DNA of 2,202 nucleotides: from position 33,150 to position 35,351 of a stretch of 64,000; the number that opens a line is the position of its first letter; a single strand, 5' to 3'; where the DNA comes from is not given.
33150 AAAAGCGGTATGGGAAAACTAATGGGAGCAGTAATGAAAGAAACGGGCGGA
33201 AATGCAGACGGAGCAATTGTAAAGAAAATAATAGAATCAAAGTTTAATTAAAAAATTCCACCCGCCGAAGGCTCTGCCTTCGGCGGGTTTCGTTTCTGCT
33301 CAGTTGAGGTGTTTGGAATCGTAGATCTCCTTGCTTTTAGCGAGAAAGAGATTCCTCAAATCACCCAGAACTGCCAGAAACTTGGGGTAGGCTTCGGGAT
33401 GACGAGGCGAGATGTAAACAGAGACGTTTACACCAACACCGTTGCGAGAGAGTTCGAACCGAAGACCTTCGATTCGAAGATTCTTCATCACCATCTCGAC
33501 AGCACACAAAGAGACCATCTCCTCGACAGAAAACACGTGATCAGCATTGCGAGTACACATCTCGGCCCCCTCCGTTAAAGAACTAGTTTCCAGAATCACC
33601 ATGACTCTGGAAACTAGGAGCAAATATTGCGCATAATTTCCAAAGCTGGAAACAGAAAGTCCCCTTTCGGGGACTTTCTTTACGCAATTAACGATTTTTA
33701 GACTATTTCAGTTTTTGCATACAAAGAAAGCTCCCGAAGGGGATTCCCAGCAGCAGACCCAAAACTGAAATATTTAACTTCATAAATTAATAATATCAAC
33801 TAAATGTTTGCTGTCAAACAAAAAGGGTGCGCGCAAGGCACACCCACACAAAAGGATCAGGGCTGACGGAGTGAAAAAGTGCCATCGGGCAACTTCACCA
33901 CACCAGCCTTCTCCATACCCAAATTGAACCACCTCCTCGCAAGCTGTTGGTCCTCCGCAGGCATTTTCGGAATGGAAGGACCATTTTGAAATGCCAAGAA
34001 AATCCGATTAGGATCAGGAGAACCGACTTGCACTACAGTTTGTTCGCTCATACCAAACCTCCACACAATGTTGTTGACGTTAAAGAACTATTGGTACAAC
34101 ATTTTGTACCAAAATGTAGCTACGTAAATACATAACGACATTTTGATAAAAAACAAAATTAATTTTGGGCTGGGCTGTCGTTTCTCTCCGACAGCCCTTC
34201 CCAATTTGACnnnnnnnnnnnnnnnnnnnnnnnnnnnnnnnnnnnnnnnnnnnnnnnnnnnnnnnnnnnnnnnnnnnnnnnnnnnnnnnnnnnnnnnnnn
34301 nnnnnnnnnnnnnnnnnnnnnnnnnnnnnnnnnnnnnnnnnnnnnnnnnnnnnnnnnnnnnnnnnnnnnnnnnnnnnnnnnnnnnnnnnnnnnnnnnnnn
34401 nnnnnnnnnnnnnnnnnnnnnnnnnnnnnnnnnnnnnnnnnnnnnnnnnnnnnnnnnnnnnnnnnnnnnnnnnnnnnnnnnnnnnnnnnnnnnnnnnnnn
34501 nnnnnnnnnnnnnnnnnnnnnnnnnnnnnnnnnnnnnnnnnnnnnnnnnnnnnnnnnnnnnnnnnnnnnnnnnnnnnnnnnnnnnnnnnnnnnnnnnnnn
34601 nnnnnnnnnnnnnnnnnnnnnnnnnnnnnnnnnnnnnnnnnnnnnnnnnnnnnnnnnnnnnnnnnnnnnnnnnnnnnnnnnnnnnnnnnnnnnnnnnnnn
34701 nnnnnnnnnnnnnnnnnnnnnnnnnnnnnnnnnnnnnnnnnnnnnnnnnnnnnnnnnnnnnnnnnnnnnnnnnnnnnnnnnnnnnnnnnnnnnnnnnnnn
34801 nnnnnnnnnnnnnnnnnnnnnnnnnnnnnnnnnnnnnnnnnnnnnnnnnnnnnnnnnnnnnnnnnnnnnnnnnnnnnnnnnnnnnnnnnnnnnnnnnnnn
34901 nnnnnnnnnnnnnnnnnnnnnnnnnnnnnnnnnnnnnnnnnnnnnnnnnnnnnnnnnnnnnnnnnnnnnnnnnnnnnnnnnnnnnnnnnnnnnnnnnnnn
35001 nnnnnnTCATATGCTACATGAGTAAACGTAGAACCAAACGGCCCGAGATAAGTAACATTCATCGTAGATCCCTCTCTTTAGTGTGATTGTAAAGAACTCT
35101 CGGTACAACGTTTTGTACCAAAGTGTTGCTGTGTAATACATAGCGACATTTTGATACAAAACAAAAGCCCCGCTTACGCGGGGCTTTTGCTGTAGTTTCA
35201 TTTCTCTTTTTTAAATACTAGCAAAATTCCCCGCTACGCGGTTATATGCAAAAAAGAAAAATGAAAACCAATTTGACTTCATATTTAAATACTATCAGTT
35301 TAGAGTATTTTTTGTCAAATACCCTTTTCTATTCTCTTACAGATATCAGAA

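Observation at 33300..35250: GC-rich mini-island: prephenate-dehydratase-like gene plus small ORFs under duplicated palindromic operators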

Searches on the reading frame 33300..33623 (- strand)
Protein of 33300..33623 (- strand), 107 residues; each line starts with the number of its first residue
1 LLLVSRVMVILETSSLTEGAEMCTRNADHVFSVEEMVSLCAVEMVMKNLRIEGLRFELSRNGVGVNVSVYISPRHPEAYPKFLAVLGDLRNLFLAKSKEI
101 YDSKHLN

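Call 4: search_protein_families(library=pfam, proteins=[window:33300-33623:-], max_evalue=1)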
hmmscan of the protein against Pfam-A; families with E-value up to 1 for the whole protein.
window:33300-33623:- (107 aa): 0 families

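Call 25: find_homologous_proteins(query=window:33300-33560:-, max_evalue=0.01)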
Query window:33300-33560:- (86 aa): 1 proteins with E <= 0.01 among 1 candidates.
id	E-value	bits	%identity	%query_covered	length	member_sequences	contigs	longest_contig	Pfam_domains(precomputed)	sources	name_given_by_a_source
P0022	1.0e-49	183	100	100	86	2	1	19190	-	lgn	-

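Call 44: predict_structure(protein=window:33300-33560:-)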
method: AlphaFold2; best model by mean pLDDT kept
length: 86 residues; sequences in the alignment: 1
mean_pLDDT: 67.0   pTM: 0.50
mean pLDDT of the five models: 67.0, 65.9, 59.3, 57.9, 57.9
residues with pLDDT >= 90: 1; 70-90: 50; 50-70: 16; < 50: 19
segments of 3 or more residues with pLDDT < 50: 1-19
pLDDT, mean of each block of 10 residues (from residue 1): 35 45 62 77 75 85 79 76 71
secondary structure, 60 per line:
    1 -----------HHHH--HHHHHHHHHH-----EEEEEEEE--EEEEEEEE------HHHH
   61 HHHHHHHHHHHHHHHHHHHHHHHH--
elements in order: H12-15 H18-27 E33-40 E43-50 H57-84

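Call 45: search_protein_representatives(protein=window:33300-33560:-)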
Query: 86 residues. Proteins with E-value up to 0.001 (for the whole library): 3; up to 1e-10: 1; up to 1e-30: 1. The best 3 are listed.
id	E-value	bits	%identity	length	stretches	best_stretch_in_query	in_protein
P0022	3.3e-50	183.3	100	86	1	1-86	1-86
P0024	9.3e-09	51.4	33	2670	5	6-52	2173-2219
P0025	3.1e-04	37.0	42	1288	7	53-79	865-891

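Call 46: search_protein_families(library=pfam, proteins=[P0024, P0025], max_evalue=0.001)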
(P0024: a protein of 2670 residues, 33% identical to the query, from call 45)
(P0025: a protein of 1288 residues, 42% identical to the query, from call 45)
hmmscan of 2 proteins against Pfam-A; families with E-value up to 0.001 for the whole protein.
P0024 (2670 aa): 6 families
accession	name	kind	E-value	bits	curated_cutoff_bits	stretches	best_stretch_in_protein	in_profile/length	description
PF01030.30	Recep_L_domain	-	7.8e-110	361.4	21.8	9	2431-2522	1-103/112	Receptor L domain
PF23952.1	LRR_EndoS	-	5.7e-18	65.7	27.9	0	162-265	18-114/116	Endo-beta-N-acetylglucosaminidase EndoS LRR domain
PF01203.25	T2SSN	-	5.2e-13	50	29.6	0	2421-2475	103-157/211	Type II secretion system (T2SS), protein N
PF18962.6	Por_Secre_tail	-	1.5e-09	38.4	27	1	2602-2668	1-74/75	Secretion system C-terminal sorting domain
PF23598.1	LRR_14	-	0.00021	20.6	40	0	558-677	89-207/353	Leucine-rich repeat region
PF04963.19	Sigma54_CBD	-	0.00056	20.1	22.9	0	1701-1740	51-90/185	Sigma-54 factor, core binding domain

P0025 (1288 aa): 4 families
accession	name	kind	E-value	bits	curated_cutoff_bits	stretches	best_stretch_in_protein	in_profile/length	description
PF05109.20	Herpes_gp350_A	-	6.2e-15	55.9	27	0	269-305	31-67/158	Herpes virus envelope glycoprotein gp350, N-terminal A domain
PF09796.14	QCR10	-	4.2e-06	27.1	27.5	0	541-564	30-53/63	Ubiquinol-cytochrome-c reductase complex subunit (QCR10)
PF04528.19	Adeno_E4_34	-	0.00015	22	27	0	55-97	74-117/146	Adenovirus early E4 34 kDa protein conserved region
PF22849.2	CATSPERE_Ig-like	-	0.00019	22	28.3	0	385-413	43-71/111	CATSPERE Ig-like domain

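Call 48: search_protein_families(library=ncbifam, proteins=[window:33300-33560:-], max_evalue=1)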
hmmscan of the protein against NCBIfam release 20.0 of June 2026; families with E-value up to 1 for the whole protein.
window:33300-33560:- (86 aa): 0 families

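Call 49: search_protein_families(library=phrogs, proteins=[window:33300-33560:-], max_evalue=1)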
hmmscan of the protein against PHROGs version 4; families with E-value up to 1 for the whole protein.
window:33300-33560:- (86 aa): 0 families

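Call 62: fold_search(model_id=the predicted structure, library=pdb)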
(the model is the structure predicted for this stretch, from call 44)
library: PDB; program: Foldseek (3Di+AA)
matches with E <= 10: 570; with E <= 0.001: 0
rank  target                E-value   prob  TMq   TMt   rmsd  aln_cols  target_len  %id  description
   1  2esh                  4.5e-01  0.35  0.38  0.30  13.4        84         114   11  Crystal Structure of Conserved Protein of Unknown Function TM0937- a Potential Transcriptional Factor (released 2005-12-06)
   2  6wxp_A                5.2e-01  0.28  0.33  0.21   5.1        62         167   19  De novo TIM barrel-ferredoxin fold fusion homodimer with 4-glutamate centre TFD-EE (released 2020-11-25)
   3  6abq_B                5.5e-01  0.25  0.31  0.26   7.7        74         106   16  Crystal structure of transcription factor from Listeria monocytogenes (released 2019-06-05)
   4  4m4w_K                7.1e-01  0.14  0.25  0.11   8.7        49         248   18  Mechanistic implications for the bacterial primosome assembly of the structure of a helicase-helicase loader complex (released 2013-09-25)
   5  3r0a_B                7.6e-01  0.18  0.28  0.21  12.5        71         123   11  Possible transcriptional regulator from Methanosarcina mazei Go1 (gi 21227196) (released 2011-03-23)
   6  2dql_A                7.6e-01  0.14  0.25  0.20   7.5        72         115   14  Crystal structure of the circadian clock associated protein Pex from anabaena (released 2007-05-29)
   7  9gi1_e                8.1e-01  0.28  0.27  0.05   6.1        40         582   12  Structure of the S.aureus MecA/ClpC/ClpP degradation system (released 2025-08-20)
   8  4m4w_O                8.7e-01  0.23  0.31  0.13   7.8        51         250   22  Mechanistic implications for the bacterial primosome assembly of the structure of a helicase-helicase loader complex (released 2013-09-25)
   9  5e1w                  8.7e-01  0.13  0.28  0.17   8.4        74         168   14  Crystal structure of the organohalide sensing RdhR-CbdbA1625 transcriptional regulator in the ligand free form (released 2016-10-05)
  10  4ckk_B                9.2e-01  0.21  0.31  0.08   4.1        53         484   17  Apo structure of 55 kDa N-terminal domain of E. coli DNA gyrase A subunit (released 2014-03-12)
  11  5nbz_A                9.9e-01  0.15  0.34  0.17   6.5        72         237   18  Wzz dodecamer fitted by MDFF to the Wzz experimental map from cryo-EM (released 2017-04-05)
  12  8ym1_F                9.9e-01  0.13  0.21  0.18   8.3        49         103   18  Structure of SADS-CoV Virus Nucleocapsid Protein (released 2024-07-24)
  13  2k7r_MODEL_1_A        1.1e+00  0.18  0.23  0.20   3.3        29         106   28  N-terminal domain of the Bacillus subtilis helicase-loading protein DnaI (released 2009-03-03)
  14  6wxp_C                1.1e+00  0.18  0.32  0.22   5.1        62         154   19  De novo TIM barrel-ferredoxin fold fusion homodimer with 4-glutamate centre TFD-EE (released 2020-11-25)
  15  9qbd_A                1.1e+00  0.16  0.31  0.27   7.3        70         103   14  Crystal structure of Brachyspira hampsonii PadR with Leu88 replaced by 3-aminotyrosine (released 2026-03-11)
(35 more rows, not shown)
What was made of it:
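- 33300..33560 (-): 86-aa orphan ORF, with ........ upstream. It shows codon periodicity like the PDT gene. AlphaFold2 pLDDT 67; best fold match E = 0.45 (calls 44, 62).
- The single-sequence model of the 86-aa ORF weakly resembles PadR/MarR winged-helix proteins (best E = 0.45, call 62).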

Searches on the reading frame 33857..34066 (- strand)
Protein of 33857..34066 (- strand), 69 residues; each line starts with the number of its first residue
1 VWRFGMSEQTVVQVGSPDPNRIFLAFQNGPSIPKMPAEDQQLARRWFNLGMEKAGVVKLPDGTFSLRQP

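Call 4: search_protein_families(library=pfam, proteins=[window:33857-34066:-], max_evalue=1)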
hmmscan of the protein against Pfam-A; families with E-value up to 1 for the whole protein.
window:33857-34066:- (69 aa): 1 family
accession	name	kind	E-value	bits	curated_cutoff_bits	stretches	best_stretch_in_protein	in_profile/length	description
PF06871.16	TraH_2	-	0.25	11.4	26.3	1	6-62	19-78/208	TraH_2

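Call 26: find_homologous_proteins(query=window:33857-34051:-, max_evalue=0.01)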
Query window:33857-34051:- (64 aa): 1 proteins with E <= 0.01 among 1 candidates.
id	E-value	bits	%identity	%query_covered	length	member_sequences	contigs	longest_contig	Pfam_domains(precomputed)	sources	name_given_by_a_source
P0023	1.2e-35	137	100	100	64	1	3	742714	-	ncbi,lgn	-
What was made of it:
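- Both ORFs have no homologue among 5.8 billion clusters, and the 86-aa ORF has none in 1.8 billion representatives read exhaustively (calls 25, 26, 45).
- Tried and rejected: Word-indexed search of 5.8 billion clusters for both ORFs (calls 25, 26).
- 33857..34051 (-): 64-aa orphan ORF (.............), with GGAGG 7 nt upstream of the ATG. Only a self hit in 5.8 billion protein clusters (call 26).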

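Call 48: search_protein_families(library=ncbifam, proteins=[window:33857-34051:-], max_evalue=1)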
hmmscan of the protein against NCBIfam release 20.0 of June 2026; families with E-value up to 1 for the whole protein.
window:33857-34051:- (64 aa): 0 families

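Call 49: search_protein_families(library=phrogs, proteins=[window:33857-34051:-], max_evalue=1)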
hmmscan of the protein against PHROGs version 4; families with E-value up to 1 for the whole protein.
window:33857-34051:- (64 aa): 0 families
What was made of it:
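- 33857..34051 (-): No Pfam, NCBIfam or PHROG match (calls 4, 48, 49).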

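Call 63: predict_structure(protein=window:33857-34051:-)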
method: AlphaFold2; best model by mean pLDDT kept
length: 64 residues; sequences in the alignment: 1
mean_pLDDT: 71.4   pTM: 0.47
mean pLDDT of the five models: 71.4, 54.0, 53.3, 50.5, 47.9
residues with pLDDT >= 90: 0; 70-90: 36; 50-70: 27; < 50: 1
segments of 3 or more residues with pLDDT < 50: none
pLDDT, mean of each block of 10 residues (from residue 1): 63 69 69 78 74 78 65
secondary structure, 60 per line:
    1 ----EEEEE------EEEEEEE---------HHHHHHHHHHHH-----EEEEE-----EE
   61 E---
elements in order: E5-9 E16-22 H32-43 E49-53 E59-61

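Call 68: fold_search(model_id=the predicted structure, library=pdb)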
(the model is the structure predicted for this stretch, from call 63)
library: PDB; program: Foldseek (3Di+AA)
matches with E <= 10: 224; with E <= 0.001: 0
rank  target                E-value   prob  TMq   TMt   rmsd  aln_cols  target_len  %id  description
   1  3d0f_A                4.9e-01  0.16  0.35  0.24   9.2        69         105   13  Structure of the BIG_1156.2 domain of putative penicillin-binding protein MrcA from Nitrosomonas europaea ATCC 19718 (released 2008-07-01)
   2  9e3h_C                8.7e-01  0.09  0.28  0.20  11.0        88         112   15  Cryo EM structure of pertussis toxin in complex with neutralizing Fab PERT-61 (released 2025-10-29)
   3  7ur8                  9.3e-01  0.10  0.31  0.29  11.6        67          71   12  170_h_ob, a small beta-barrel de novo designed protein (released 2023-03-22)
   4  8smf_A                9.3e-01  0.10  0.29  0.24   7.9        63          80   14  Structure of SPO1 phage Tad2 in complex with 1''-3' gcADPR (released 2023-11-22)
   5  3q1k_B                1.1e+00  0.06  0.26  0.08  11.4        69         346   16  The Crystal Structure of the D-alanyl-alanine Synthetase A from Salmonella enterica Typhimurium Complexed with ADP (released 2011-01-12)
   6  3k5i_B                1.1e+00  0.13  0.36  0.10   5.7        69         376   13  Crystal structure of N5-carboxyaminoimidazole synthase from aspergillus clavatus in complex with ADP and 5-aminoimadaz (released 2009-10-20)
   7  2wv6_H                1.2e+00  0.06  0.25  0.20  10.8        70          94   10  Crystal structure of the cholera toxin-like B-subunit from Citrobacter freundii to 1.9 angstrom (released 2009-10-27)
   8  8wr8_A                1.3e+00  0.06  0.28  0.08  14.0        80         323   14  The Crystal Structure of cGAS from Biortus (released 2023-11-15)
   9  3k5i_A                1.4e+00  0.12  0.35  0.10   5.5        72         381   12  Crystal structure of N5-carboxyaminoimidazole synthase from aspergillus clavatus in complex with ADP and 5-aminoimadaz (released 2009-10-20)
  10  8smf_F                1.5e+00  0.07  0.28  0.24   8.0        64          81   14  Structure of SPO1 phage Tad2 in complex with 1''-3' gcADPR (released 2023-11-22)
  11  6q84_F                1.5e+00  0.10  0.34  0.22  10.4        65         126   12  Crystal structure of RanGTP-Pdr6-eIF5A export complex (released 2019-05-01)
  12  5u2g_A                1.5e+00  0.08  0.32  0.05  11.9        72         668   15  2.6 Angstrom Resolution Crystal Structure of Penicillin-Binding Protein 1A from Haemophilus influenzae (released 2016-12-28)
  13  4egj_D                1.6e+00  0.06  0.28  0.11  11.3        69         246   13  Crystal structure of D-alanine-D-alanine ligase from Burkholderia xenovorans (released 2012-07-18)
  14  8wje_A                1.6e+00  0.06  0.29  0.22  11.8        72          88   14  Structure of apo-SPO1 Tad2 (released 2024-09-25)
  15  6c00_MODEL_1_A        1.8e+00  0.04  0.25  0.23  12.7        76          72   16  Solution structure of translation initiation factor 1 from Clostridium difficile (released 2019-01-16)
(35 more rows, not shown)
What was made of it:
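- Tried and rejected: The best Foldseek PDB matches were E = 0.45 and 0.49 (calls 44, 62, 63, 68).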

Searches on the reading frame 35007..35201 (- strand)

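Call 4: search_protein_families(library=pfam, proteins=[window:35007-35201:-], max_evalue=1)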
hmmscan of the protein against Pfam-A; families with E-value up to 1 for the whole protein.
window:35007-35201:- (64 aa): 1 family
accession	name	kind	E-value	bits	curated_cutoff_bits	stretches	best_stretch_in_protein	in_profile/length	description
PF10624.15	TraS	-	0.065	13.3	27.4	1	19-60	29-70/157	Plasmid conjugative transfer entry exclusion protein TraS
